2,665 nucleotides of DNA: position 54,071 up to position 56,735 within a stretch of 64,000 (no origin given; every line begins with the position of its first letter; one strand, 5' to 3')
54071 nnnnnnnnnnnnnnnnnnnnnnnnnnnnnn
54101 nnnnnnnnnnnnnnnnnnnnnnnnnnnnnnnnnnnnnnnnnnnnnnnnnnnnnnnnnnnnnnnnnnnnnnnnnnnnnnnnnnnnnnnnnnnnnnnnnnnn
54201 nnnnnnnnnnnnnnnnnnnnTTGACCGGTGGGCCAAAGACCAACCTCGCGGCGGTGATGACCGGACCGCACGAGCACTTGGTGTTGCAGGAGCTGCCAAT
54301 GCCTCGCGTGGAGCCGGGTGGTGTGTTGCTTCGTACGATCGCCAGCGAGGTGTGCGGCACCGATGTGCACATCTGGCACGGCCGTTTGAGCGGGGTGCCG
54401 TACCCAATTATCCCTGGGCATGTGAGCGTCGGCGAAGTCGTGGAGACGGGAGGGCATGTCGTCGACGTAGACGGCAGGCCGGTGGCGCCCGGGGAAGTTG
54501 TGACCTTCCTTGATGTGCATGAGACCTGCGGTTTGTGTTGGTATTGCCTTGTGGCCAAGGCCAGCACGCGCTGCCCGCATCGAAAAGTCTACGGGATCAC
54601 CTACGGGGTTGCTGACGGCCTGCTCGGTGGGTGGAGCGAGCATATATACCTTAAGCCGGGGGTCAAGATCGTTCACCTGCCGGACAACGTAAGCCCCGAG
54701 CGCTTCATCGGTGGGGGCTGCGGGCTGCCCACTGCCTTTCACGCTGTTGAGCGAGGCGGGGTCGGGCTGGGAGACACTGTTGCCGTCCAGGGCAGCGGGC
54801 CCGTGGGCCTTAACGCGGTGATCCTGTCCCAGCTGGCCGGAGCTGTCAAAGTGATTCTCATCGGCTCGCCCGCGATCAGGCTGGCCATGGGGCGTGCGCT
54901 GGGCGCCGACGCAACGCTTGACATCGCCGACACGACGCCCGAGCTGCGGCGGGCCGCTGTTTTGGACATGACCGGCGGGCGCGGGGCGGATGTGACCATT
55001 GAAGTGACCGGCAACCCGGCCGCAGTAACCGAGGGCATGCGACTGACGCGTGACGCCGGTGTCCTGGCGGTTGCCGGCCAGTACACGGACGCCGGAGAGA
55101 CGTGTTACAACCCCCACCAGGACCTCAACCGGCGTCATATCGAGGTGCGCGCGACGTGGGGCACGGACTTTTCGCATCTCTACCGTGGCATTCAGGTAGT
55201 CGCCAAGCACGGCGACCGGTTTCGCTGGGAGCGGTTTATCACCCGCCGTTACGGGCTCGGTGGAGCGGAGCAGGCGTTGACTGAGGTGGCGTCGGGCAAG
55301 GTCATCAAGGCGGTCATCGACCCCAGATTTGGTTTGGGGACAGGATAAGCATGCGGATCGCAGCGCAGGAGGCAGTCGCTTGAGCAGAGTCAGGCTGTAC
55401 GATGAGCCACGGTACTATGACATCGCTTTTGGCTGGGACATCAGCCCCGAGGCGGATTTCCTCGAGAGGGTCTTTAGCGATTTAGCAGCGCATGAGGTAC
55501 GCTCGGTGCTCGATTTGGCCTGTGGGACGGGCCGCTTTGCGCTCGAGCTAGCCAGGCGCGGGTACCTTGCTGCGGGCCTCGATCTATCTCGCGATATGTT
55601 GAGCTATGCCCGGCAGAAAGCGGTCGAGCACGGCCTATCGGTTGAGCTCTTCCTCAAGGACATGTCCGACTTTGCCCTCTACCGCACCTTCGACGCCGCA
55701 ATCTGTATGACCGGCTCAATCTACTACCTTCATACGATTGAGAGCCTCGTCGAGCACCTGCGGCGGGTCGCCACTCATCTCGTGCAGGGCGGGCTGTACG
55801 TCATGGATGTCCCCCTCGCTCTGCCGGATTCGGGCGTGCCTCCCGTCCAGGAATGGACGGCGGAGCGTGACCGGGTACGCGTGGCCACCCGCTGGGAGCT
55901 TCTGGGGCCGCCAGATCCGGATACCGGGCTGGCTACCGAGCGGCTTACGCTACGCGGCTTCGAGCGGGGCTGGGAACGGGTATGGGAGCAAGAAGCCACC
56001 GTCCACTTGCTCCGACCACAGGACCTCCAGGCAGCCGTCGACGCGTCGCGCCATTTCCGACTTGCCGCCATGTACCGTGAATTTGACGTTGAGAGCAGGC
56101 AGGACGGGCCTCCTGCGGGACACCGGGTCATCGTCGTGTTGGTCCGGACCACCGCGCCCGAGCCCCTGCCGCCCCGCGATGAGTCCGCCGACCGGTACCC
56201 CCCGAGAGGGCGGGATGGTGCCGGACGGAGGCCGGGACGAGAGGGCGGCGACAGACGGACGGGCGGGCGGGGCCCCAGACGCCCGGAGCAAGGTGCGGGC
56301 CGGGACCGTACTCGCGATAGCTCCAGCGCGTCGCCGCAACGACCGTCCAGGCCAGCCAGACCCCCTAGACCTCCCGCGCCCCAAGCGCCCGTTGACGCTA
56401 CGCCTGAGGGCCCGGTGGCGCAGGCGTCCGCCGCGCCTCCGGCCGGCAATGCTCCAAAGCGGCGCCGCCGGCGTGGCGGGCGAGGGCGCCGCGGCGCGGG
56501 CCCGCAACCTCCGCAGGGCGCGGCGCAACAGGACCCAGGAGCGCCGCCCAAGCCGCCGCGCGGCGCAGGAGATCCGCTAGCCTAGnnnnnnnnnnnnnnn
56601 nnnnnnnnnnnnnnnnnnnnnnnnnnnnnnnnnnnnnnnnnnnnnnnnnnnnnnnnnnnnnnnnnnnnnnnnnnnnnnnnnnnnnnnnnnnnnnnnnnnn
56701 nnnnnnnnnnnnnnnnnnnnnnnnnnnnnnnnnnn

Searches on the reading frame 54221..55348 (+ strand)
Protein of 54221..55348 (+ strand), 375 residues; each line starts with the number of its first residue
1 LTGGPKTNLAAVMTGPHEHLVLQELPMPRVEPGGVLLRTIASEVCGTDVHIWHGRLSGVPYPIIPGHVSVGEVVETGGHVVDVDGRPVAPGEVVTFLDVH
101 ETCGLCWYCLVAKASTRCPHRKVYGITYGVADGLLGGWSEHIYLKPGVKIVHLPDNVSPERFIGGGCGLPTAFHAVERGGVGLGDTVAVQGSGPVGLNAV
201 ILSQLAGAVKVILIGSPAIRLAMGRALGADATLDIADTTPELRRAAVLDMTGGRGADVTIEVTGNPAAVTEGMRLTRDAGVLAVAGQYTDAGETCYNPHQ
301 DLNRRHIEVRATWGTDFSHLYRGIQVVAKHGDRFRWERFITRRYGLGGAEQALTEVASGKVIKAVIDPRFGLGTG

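Call 3: search_protein_families(library=pfam, proteins=[window:54221-55348:+], max_evalue=1)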
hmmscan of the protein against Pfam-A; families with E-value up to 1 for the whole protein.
window:54221-55348:+ (375 aa): 4 families
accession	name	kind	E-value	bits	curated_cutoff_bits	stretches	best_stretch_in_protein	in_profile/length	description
PF00107.32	ADH_zinc_N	-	1.5e-16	61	31.8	1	194-322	1-122/129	Zinc-binding dehydrogenase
PF08240.17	ADH_N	-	6.6e-16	58.9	23.5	1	32-155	2-104/104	Alcohol dehydrogenase GroES-like domain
PF16912.11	Glu_dehyd_C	-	4.5e-08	33.3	34.9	1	185-367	32-210/211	Glucose dehydrogenase C-terminus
PF13602.12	ADH_zinc_N_2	-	0.007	17.7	27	1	227-361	1-128/134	Zinc-binding dehydrogenase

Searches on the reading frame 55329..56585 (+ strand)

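Call 3: search_protein_families(library=pfam, proteins=[window:55329-56585:+], max_evalue=1)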
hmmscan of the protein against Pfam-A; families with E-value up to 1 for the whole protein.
window:55329-56585:+ (418 aa): 15 families
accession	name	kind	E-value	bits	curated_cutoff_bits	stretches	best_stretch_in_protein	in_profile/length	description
PF13649.12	Methyltransf_25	-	1.7e-17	64.3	27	1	60-155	1-97/97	Methyltransferase domain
PF08241.18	Methyltransf_11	-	2.2e-12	47.9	21.2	1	61-158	1-94/95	Methyltransferase domain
PF13847.12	Methyltransf_31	-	6.7e-12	45.7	27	1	59-162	6-112/145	Methyltransferase domain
PF08242.18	Methyltransf_12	-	1e-08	36.2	30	1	61-155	1-96/98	Methyltransferase domain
PF13489.12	Methyltransf_23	-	4e-08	33.6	27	1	45-180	13-136/164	Methyltransferase domain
PF01209.24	Ubie_methyltran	-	0.0001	22.2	20.1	1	53-105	44-99/233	ubiE/COQ5 methyltransferase family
PF03848.20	TehB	-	0.0011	18.9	20.4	1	59-147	33-123/193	Tellurite resistance protein TehB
PF05175.20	MTS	-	0.0014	18.7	23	1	51-126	26-104/170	Methyltransferase small domain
PF08003.17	Methyltransf_9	-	0.0033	16.9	23.8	1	46-160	105-218/315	Protein of unknown function (DUF1698)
PF05401.17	NodS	-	0.012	15.9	24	1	55-154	42-139/201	Nodulation protein S (NodS)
PF07942.18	CARME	-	0.016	15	27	1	45-91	45-92/268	Carnosine N-methyltransferase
PF24675.1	NpmA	-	0.024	14.3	60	1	44-98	11-67/214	16S rRNA (adenine(1408)-N(1))-methyltransferase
PF07021.18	MetW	-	0.052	13.6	21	1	59-150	16-104/193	Methionine biosynthesis protein MetW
PF03141.22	Methyltransf_29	-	0.12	11.4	23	1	44-159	104-217/506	Putative S-adenosyl-L-methionine-dependent methyltransferase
PF05724.17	TPMT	-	0.18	11.9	26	1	29-96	10-77/218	Thiopurine S-methyltransferase (TPMT)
